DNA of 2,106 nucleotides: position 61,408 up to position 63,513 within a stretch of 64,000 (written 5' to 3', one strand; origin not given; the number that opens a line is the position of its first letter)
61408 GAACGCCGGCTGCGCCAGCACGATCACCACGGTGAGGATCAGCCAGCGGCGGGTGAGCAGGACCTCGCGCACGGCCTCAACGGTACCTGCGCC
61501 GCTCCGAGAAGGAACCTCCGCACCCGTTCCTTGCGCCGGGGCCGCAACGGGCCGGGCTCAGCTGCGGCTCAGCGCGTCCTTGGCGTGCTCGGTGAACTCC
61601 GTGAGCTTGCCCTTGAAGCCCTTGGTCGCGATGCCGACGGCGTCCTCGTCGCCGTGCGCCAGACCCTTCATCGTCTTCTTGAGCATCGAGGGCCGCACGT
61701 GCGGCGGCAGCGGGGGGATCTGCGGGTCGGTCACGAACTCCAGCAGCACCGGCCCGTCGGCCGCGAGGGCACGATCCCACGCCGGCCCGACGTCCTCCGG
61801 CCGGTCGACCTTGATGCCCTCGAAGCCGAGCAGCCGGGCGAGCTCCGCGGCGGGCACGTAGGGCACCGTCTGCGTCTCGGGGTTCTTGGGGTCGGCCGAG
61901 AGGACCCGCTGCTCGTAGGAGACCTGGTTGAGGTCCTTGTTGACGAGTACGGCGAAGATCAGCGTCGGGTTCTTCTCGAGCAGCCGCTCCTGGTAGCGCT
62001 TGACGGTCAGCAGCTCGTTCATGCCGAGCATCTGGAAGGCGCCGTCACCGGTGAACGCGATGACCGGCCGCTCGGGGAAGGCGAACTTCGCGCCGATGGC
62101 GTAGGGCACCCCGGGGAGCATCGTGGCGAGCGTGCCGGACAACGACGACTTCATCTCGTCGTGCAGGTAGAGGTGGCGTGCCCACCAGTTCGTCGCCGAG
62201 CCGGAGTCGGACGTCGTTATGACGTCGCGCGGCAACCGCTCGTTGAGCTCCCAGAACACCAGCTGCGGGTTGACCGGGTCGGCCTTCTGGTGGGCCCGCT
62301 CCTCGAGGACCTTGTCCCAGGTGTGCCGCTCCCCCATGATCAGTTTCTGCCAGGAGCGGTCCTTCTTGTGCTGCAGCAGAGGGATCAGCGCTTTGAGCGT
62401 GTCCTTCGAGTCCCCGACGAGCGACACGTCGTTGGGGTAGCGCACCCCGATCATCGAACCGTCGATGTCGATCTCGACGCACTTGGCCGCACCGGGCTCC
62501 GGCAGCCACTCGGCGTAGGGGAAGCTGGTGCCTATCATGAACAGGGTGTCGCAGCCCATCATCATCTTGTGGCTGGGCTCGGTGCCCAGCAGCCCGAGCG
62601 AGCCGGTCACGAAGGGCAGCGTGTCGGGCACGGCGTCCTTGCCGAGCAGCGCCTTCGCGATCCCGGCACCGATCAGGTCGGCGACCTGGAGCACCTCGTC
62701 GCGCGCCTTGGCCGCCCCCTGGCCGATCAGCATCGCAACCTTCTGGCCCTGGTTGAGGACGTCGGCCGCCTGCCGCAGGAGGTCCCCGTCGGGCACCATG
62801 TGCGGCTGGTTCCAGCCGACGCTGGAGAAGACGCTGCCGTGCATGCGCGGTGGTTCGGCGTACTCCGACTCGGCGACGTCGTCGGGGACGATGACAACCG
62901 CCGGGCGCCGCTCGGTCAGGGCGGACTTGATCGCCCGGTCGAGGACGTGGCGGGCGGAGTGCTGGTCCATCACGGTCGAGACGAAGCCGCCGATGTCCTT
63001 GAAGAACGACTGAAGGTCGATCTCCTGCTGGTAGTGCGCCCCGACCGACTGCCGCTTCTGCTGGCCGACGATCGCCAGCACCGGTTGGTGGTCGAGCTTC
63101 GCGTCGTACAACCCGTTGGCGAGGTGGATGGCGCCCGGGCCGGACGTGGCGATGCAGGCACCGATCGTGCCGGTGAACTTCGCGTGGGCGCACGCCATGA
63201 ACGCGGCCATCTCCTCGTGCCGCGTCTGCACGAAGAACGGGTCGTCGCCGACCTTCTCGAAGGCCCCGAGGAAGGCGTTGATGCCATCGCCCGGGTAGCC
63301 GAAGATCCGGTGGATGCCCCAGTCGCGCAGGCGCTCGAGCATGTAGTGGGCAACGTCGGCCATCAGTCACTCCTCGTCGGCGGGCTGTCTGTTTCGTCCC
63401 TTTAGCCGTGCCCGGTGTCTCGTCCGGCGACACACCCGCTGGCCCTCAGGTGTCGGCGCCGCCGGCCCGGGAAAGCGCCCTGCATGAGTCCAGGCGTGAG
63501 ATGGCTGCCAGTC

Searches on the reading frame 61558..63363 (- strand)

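Call 94: search_protein_families(library=pfam, proteins=[window:61558-63363:-], max_evalue=0.00001)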
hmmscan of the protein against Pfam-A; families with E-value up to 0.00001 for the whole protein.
window:61558-63363:- (601 aa): 3 families
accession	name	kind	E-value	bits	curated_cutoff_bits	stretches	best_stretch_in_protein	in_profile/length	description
PF02776.23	TPP_enzyme_N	-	2.3e-32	111.7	26.8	1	3-119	2-118/119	Thiamine pyrophosphate enzyme, N-terminal TPP binding domain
PF00205.28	TPP_enzyme_M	-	2.3e-27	95.8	30.4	1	197-326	2-137/137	Thiamine pyrophosphate enzyme, central domain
PF02775.26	TPP_enzyme_C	-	2.8e-26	92.5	21.9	1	386-543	1-151/151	Thiamine pyrophosphate enzyme, C-terminal TPP binding domain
